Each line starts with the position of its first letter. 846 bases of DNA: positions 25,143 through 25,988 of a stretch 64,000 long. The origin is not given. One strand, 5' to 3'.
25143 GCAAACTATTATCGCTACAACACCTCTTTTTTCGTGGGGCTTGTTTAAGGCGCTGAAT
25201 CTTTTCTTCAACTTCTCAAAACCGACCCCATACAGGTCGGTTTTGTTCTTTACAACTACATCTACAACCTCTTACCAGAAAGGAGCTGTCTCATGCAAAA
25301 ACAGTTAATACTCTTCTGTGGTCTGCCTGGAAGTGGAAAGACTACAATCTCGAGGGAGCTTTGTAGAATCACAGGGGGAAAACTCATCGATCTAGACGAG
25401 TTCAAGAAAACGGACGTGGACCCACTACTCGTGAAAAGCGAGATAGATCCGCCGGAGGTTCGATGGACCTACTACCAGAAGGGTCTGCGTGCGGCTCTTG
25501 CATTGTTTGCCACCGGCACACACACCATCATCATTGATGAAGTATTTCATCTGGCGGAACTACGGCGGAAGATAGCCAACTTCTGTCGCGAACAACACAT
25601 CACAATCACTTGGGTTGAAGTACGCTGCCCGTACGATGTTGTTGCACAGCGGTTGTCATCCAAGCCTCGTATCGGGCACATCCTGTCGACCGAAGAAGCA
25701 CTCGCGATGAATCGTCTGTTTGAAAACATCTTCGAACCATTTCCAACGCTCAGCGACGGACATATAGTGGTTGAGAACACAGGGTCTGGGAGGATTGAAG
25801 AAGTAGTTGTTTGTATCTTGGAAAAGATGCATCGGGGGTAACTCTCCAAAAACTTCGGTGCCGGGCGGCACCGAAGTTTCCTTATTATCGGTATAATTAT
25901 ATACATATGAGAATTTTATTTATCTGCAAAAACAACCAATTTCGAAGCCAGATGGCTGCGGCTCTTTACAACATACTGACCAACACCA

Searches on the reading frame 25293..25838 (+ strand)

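Call 52: search_protein_families(library=pfam, proteins=[window:25293-25838:+], max_evalue=0.01)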
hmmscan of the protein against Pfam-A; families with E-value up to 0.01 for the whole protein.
window:25293-25838:+ (182 aa): 13 families
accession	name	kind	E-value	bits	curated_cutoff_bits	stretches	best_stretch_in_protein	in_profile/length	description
PF13671.12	AAA_33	-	3.8e-14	53.6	27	1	5-143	1-140/143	AAA domain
PF13238.12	AAA_18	-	3.5e-08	34.4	29.4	1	6-125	1-112/128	AAA domain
PF08433.16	KTI12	-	4.3e-07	30.2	22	1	5-125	3-120/271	Chromatin associated protein KTI12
PF07931.18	CPT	-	1.4e-05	25.4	22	1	4-124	2-128/172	Chloramphenicol phosphotransferase-like protein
PF13401.12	AAA_22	-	0.00014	22.6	27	1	2-101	4-107/130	AAA domain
PF00004.35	AAA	-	0.00018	22.4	21.2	1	6-91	1-73/131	ATPase family associated with various cellular activities (AAA)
PF01591.24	6PF2K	-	0.00039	20.3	27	1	3-34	13-44/223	6-phosphofructo-2-kinase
PF01202.28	SKI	-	0.00073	20.1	22.1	0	12-37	1-26/159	Shikimate kinase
PF01443.25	Viral_helicase1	-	0.0022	18.3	21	1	9-88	4-72/228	Viral superfamily 1 RNA helicase core domain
PF07728.20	AAA_5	-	0.0029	18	22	1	6-87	2-78/139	AAA domain (dynein-related subfamily)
PF13173.12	AAA_14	-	0.0033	17.8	27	1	3-101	2-88/129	AAA domain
PF13481.12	AAA_25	-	0.0058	16.7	27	1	3-67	33-98/195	AAA domain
PF13476.12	AAA_23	-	0.0087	17.1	27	1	3-40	19-56/201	AAA domain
